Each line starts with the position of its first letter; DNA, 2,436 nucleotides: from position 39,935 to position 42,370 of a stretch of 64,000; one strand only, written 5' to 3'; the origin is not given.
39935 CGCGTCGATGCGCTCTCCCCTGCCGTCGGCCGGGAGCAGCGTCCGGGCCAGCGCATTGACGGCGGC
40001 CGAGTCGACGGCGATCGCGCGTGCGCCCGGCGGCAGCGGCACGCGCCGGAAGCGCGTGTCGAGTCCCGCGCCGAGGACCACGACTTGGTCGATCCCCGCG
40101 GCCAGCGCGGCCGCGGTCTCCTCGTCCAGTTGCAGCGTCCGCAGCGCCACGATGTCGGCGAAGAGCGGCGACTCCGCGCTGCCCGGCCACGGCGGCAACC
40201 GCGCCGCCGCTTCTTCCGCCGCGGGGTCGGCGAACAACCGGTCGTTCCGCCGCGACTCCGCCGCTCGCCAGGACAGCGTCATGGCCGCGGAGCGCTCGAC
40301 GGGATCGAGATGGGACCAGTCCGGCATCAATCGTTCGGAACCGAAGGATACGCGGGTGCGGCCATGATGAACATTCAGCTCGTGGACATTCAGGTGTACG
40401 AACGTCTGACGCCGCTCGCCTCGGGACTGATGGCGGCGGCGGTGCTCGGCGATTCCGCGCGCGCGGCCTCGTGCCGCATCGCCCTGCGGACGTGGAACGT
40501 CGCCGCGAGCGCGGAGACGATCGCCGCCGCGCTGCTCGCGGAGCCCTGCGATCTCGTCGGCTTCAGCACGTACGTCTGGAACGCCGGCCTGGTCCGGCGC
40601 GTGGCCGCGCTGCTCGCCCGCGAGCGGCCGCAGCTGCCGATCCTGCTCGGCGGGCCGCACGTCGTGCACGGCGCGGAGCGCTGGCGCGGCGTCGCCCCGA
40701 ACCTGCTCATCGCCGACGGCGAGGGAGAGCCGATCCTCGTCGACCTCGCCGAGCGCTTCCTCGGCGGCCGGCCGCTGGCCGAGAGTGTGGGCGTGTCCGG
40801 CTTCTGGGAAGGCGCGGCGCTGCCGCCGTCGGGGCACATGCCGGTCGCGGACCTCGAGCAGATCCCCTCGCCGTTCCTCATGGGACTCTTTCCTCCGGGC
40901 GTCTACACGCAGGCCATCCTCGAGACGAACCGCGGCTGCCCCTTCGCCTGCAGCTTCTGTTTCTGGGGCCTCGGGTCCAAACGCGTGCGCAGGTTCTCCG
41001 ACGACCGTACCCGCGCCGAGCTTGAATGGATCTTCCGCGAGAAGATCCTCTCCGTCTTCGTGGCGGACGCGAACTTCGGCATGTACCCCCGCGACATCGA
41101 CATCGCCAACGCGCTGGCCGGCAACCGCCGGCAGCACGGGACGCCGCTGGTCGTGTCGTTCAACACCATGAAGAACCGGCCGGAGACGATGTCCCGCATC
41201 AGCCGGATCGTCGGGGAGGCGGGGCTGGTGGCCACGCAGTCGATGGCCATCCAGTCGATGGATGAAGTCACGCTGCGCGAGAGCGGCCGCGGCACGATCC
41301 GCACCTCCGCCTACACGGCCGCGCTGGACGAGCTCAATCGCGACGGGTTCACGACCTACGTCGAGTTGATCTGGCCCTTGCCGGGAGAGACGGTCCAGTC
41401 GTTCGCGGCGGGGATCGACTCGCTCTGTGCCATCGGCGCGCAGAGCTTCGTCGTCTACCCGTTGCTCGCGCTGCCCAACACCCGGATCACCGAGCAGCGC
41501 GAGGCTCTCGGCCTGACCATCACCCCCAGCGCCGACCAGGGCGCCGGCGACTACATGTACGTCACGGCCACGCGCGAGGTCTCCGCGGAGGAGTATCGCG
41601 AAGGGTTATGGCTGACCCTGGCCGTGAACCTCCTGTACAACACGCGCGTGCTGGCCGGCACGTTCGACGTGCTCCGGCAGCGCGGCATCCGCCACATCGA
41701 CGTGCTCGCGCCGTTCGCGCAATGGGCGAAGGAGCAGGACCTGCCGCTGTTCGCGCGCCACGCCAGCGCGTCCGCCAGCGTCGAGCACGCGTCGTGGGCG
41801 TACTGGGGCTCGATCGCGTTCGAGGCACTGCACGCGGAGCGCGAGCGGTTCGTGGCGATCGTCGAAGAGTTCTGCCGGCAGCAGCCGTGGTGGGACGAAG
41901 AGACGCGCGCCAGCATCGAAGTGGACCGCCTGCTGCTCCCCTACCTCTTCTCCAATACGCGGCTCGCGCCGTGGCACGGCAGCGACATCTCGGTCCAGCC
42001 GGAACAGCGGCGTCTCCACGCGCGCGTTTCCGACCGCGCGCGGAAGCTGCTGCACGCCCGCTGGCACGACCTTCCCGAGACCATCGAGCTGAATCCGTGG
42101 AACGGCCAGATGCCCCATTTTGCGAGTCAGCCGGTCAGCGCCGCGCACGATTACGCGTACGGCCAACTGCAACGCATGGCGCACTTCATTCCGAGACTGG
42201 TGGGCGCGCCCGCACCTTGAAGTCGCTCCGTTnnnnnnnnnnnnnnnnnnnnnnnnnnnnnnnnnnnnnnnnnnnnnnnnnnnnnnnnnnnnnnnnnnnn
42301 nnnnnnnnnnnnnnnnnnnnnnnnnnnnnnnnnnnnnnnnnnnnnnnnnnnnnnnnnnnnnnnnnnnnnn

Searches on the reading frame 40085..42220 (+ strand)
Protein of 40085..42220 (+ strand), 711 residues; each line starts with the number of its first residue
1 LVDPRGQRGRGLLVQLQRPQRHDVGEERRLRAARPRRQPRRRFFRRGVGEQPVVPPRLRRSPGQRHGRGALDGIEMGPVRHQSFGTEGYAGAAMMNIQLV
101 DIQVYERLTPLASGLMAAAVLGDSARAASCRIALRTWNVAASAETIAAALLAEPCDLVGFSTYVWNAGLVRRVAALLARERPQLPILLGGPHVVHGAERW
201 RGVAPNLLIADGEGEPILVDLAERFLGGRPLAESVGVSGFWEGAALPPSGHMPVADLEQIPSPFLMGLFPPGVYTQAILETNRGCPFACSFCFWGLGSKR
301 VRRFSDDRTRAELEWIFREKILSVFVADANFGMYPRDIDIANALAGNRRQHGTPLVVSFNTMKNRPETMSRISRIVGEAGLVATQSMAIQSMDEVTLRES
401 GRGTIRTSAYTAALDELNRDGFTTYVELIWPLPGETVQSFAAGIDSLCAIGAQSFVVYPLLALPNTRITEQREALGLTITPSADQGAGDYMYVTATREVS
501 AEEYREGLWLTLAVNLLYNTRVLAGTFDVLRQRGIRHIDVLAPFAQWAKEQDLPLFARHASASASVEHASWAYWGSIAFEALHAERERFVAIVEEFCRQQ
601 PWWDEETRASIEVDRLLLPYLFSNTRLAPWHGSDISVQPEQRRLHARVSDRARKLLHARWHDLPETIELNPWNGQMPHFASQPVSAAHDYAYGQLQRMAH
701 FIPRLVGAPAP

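Call 7: search_protein_families(library=pfam, proteins=[window:40085-42220:+], max_evalue=0.001)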
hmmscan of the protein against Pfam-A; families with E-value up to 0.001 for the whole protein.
window:40085-42220:+ (711 aa): 2 families
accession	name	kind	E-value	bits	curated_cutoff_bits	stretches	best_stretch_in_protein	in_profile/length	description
PF02310.24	B12-binding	-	2.7e-11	43.8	32.1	1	117-221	16-120/121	B12 binding domain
PF04055.27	Radical_SAM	-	1.2e-09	39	29.5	1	281-441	3-160/166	Radical SAM superfamily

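Call 39: search_protein_families(library=ncbifam, proteins=[window:40364-42220:+], max_evalue=0.001)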
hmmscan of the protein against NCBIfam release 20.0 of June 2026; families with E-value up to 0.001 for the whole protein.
window:40364-42220:+ (618 aa): 13 families
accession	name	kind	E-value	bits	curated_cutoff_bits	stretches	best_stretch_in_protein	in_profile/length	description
NF033712.0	B12_rSAM_KedN5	subfamily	4.6e-80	269.6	700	1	16-515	16-516/624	KedN5 family methylcobalamin-dependent radical SAM C-methyltransferase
NF050148.1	rSAM_ApyD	equivalog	2.2e-12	46.2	750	1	51-221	64-238/645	RiPP biosynthesis radical SAM protein ApyD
TIGR04013.1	B12_SAM_MJ_1487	hypoth_equivalog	4.2e-11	42.3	251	1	60-201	42-169/382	TIGR04013 family B12-binding domain/radical SAM domain-containing protein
NF038361.1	rSAM_Sden_1168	equivalog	1.3e-10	40.5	575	1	37-379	116-473/560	Sden_1168 family B12-binding radical SAM P-methyltransferase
TIGR04479.1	bcpD_PhpK_rSAM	subfamily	1.5e-09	36.8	600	1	182-385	240-437/504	PhpK family radical SAM P-methyltransferase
NF006067.1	PRK08208.1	equivalog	5.4e-08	32.2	380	1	286-412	146-263/427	STM4012 family radical SAM protein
TIGR04367.1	HpnR_B12_rSAM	equivalog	1.8e-07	30.1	650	1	7-252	12-254/490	hopanoid C-3 methylase HpnR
TIGR03975.1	rSAM_ocin_1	subfamily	1.6e-06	26.9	281.85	1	44-351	111-424/606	RiPP maturation radical SAM C-methyltransferase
TIGR04107.1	rSAM_HutW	equivalog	2.5e-06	26.6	400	1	291-411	154-272/419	heme anaerobic degradation radical SAM methyltransferase ChuW/HutW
TIGR03471.1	HpnJ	equivalog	6.8e-06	25.2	577.6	1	186-385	200-393/472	hopanoid biosynthesis associated radical SAM protein HpnJ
TIGR02026.1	BchE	equivalog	6.9e-06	25.2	481.35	1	50-236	52-248/497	magnesium-protoporphyrin IX monomethyl ester anaerobic oxidative cyclase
TIGR04072.2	rSAM_ladder_B12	equivalog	0.00014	20.6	360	1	186-378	183-371/443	lipid biosynthesis B12-binding/radical SAM protein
TIGR00089.1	TIGR00089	subfamily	0.00097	18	251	0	182-364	139-325/429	MiaB/RimO family radical SAM methylthiotransferase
